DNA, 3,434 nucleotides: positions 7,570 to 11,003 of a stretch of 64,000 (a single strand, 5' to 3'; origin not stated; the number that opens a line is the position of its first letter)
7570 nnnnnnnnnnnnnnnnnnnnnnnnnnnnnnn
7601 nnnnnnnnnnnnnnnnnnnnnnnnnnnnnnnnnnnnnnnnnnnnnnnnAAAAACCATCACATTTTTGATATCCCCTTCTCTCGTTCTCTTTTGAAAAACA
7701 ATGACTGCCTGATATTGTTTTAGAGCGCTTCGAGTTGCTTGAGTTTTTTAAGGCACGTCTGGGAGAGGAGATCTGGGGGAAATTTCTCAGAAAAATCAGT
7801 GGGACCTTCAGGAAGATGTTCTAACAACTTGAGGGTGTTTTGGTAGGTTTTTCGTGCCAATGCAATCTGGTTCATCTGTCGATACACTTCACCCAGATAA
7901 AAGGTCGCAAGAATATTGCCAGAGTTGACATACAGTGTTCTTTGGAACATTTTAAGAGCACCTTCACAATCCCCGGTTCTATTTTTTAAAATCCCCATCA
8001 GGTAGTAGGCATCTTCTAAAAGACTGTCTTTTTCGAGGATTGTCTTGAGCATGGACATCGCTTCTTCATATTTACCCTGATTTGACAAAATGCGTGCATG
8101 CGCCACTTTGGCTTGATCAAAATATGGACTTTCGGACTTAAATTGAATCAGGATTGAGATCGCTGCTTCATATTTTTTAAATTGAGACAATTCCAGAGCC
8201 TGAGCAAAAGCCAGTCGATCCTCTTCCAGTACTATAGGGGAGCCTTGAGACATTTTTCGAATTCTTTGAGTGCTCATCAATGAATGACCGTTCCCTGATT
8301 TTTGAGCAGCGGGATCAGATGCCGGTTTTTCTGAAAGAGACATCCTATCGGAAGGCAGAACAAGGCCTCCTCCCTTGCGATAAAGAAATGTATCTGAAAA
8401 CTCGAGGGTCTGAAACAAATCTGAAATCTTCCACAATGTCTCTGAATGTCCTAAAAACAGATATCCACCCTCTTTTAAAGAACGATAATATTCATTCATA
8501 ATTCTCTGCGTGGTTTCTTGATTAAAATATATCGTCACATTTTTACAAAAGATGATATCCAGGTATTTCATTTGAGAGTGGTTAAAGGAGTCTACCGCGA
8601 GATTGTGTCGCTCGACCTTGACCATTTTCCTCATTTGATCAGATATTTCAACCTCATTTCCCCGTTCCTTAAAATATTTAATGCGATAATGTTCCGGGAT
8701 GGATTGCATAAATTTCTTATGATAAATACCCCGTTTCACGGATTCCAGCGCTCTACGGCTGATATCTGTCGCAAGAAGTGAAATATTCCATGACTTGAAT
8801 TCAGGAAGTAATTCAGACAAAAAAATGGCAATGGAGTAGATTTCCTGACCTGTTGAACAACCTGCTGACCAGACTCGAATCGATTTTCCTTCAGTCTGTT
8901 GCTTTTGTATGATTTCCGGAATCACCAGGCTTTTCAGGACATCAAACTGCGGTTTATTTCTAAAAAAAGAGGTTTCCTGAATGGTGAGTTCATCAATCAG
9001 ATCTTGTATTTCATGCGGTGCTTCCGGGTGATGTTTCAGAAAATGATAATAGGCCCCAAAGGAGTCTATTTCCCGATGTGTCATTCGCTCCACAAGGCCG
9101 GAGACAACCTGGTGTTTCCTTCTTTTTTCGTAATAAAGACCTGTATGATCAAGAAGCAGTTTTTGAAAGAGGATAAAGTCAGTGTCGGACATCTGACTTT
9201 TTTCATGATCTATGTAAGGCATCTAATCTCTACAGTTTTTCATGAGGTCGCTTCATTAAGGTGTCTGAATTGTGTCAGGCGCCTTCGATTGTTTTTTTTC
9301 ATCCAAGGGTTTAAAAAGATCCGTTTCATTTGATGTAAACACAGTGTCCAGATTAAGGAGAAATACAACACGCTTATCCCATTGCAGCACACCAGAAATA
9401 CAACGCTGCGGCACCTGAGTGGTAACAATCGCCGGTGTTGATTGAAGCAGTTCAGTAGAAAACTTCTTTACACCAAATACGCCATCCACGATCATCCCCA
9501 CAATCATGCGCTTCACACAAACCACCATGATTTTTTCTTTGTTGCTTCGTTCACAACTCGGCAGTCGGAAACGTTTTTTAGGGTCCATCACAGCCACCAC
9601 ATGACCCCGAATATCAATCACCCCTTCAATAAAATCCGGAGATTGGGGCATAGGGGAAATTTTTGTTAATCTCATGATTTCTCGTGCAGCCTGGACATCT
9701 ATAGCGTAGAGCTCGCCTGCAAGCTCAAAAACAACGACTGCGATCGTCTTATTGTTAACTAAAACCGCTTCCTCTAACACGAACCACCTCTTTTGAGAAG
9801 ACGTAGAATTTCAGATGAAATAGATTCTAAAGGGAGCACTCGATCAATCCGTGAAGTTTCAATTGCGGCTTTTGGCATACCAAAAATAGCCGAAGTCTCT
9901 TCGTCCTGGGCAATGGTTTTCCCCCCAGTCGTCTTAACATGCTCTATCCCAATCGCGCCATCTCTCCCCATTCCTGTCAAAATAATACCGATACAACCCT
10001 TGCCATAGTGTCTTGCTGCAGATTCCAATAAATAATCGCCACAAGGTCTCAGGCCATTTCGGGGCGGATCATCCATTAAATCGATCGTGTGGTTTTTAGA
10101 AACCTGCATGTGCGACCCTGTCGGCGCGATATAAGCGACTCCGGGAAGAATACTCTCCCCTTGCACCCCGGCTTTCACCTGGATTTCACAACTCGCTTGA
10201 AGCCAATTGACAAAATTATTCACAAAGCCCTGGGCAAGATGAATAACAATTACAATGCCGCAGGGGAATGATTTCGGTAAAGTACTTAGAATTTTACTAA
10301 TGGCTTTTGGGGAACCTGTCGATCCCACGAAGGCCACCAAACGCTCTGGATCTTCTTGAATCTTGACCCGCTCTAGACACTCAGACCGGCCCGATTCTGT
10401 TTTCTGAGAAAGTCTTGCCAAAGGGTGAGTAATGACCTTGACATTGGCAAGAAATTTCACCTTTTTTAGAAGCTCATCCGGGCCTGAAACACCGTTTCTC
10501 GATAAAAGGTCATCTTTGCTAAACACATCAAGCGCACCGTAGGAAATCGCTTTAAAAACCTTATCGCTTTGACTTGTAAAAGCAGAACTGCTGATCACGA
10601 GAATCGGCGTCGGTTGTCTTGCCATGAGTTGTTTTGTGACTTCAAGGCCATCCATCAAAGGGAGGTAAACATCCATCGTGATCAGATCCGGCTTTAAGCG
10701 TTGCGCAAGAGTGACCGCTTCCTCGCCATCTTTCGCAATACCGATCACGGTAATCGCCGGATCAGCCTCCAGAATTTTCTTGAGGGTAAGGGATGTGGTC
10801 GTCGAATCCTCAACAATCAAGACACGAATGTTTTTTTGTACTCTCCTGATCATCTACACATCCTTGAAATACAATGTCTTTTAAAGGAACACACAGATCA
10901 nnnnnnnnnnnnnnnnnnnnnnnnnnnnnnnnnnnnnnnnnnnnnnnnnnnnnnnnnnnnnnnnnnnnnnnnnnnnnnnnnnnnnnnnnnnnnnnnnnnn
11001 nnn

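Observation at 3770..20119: Receptor-less Frz-like chemosensory operon inside a PATAN/GAF, c-di-GMP and MglA/MglB supercluster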

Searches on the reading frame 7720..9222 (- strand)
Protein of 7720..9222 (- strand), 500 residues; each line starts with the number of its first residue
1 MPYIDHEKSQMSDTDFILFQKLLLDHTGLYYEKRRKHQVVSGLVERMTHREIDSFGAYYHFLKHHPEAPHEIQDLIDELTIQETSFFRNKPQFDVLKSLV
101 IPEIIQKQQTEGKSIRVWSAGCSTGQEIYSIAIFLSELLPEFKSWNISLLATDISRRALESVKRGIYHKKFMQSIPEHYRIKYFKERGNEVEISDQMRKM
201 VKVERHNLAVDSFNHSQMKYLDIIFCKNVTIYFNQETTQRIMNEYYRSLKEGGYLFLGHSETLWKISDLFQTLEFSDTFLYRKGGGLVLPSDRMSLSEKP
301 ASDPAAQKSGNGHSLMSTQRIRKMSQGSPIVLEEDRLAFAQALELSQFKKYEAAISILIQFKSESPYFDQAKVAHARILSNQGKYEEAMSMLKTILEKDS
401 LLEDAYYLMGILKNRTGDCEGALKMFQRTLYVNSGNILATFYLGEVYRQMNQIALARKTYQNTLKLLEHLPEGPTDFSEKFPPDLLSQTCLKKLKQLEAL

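Call 3: search_protein_families(library=pfam, proteins=[window:7720-9222:-], max_evalue=0.01)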
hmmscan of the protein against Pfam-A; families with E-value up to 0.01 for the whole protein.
window:7720-9222:- (500 aa): 22 families
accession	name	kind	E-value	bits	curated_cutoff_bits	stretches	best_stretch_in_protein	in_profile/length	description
PF01739.24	CheR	-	4.9e-58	196.2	27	1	82-275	1-191/195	CheR methyltransferase, SAM binding domain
PF03705.20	CheR_N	-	5.3e-09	36.1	27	1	15-66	2-53/53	CheR methyltransferase, all-alpha domain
PF14559.12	TPR_19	-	1.3e-08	35.4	25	1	349-400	5-56/68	Tetratricopeptide repeat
PF13174.12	TPR_6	-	3.8e-07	30.8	26.3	0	441-465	4-28/33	Tetratricopeptide repeat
PF25058.1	ARM_TT21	-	1.9e-06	28.3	27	1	333-379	92-138/155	Tetratricopeptide repeat protein 21 ARM repeat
PF13424.12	TPR_12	-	2.2e-06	28.2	30.1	0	376-430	10-72/77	Tetratricopeptide repeat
PF00515.34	TPR_1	-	5.7e-06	26.4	27.8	0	441-466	5-30/34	Tetratricopeptide repeat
PF13428.12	TPR_14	-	3.9e-05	24.4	23.5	0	371-410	3-42/44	Tetratricopeptide repeat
PF17874.7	TPR_MalT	-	4.8e-05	23.2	45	1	371-470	3-113/336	MalT-like TPR region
PF12895.13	ANAPC3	-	0.00014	22.5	27.2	0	338-393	26-80/82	Anaphase-promoting complex, cyclosome, subunit 3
PF08241.18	Methyltransf_11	-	0.0002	22.4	21.2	1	190-257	23-95/95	Methyltransferase domain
PF13176.12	TPR_7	-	0.00023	21.5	27.9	0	376-399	6-29/36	Tetratricopeptide repeat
PF13181.12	TPR_8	-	0.00028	21.2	25.7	0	372-396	4-28/34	Tetratricopeptide repeat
PF07719.23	TPR_2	-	0.00031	21.1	27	0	441-467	5-31/34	Tetratricopeptide repeat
PF13414.12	TPR_11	-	0.00053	20.1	26.8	0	381-412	6-37/42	TPR repeat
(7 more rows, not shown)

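Call 49: search_protein_families(library=ncbifam, proteins=[window:7720-9222:-], max_evalue=0.001)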
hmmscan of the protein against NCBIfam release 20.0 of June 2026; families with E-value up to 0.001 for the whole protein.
window:7720-9222:- (500 aa): 10 families
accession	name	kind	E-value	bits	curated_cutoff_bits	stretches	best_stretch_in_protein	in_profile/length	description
NF007902.0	PRK10611.1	equivalog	6.8e-42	143.6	435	1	7-270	18-273/287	protein-glutamate O-methyltransferase CheR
NF040959.1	MamA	equivalog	1.7e-09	37.4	200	1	376-461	44-129/204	magnetosome protein MamA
TIGR02917.1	PEP_TPR_lipo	equivalog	4.3e-09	34.8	312.2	1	349-470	207-328/899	XrtA/PEP-CTERM system TPR-repeat protein PrsT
TIGR02795.1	tol_pal_ybgF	equivalog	1.7e-05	25.4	90.1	0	375-462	8-101/119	tol-pal system protein YbgF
TIGR00990.1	3a0801s09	subfamily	2.3e-05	23.2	757.25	1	365-479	361-475/615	mitochondrial import receptor subunit TOM70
TIGR02552.1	LcrH_SycD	equivalog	2.6e-05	24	104.8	1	379-468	28-117/136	SycD/LcrH family type III secretion system chaperone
NF033758.1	gliding_GltE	equivalog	6e-05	22.2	225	1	378-453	95-170/411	adventurous gliding motility TPR repeat lipoprotein GltE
TIGR02521.1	type_IV_pilW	equivalog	0.00011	21.9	154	0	380-434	42-96/234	type IV pilus biogenesis/stability protein PilW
NF047371.1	FlcA_CTERM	equivalog_domain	0.00043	18.9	300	0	344-469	418-539/646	periplasmic flagellar collar protein FlcA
NF052312.1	T9SS_PorW_SprE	equivalog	0.00063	18.5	250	1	359-466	131-245/716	type IX secretion system periplasmic lipoprotein PorW/SprE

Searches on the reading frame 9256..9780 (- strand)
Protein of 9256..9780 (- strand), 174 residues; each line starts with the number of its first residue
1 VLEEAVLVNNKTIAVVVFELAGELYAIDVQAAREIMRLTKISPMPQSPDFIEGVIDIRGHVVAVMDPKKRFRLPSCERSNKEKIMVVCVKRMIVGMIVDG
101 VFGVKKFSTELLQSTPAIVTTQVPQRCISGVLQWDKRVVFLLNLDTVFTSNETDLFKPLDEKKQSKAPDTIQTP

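Call 3: search_protein_families(library=pfam, proteins=[window:9256-9780:-], max_evalue=0.01)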
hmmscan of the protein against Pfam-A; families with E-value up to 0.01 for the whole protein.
window:9256-9780:- (174 aa): 1 family
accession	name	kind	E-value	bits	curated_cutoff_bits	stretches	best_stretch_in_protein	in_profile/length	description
PF01584.24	CheW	-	7.9e-31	107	23.5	1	15-150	2-136/138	CheW-like domain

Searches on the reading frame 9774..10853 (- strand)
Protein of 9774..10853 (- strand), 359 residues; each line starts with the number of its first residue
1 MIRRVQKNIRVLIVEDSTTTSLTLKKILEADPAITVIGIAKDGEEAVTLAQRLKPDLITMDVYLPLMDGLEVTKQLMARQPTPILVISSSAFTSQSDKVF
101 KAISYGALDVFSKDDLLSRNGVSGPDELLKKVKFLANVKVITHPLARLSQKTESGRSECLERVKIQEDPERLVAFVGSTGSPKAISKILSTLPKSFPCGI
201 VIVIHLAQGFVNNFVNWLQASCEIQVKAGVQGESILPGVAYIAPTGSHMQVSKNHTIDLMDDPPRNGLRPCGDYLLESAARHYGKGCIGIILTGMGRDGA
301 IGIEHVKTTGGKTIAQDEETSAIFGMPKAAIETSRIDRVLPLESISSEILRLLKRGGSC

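Call 3: search_protein_families(library=pfam, proteins=[window:9774-10853:-], max_evalue=0.01)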
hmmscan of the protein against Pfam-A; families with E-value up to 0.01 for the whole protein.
window:9774-10853:- (359 aa): 2 families
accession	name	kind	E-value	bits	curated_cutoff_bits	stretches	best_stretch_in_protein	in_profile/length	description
PF01339.22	CheB_methylest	-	2.6e-56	190.5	24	1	173-349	1-174/174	CheB methylesterase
PF00072.30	Response_reg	-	5.9e-19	68.7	30.2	1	11-114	1-100/111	Response regulator receiver domain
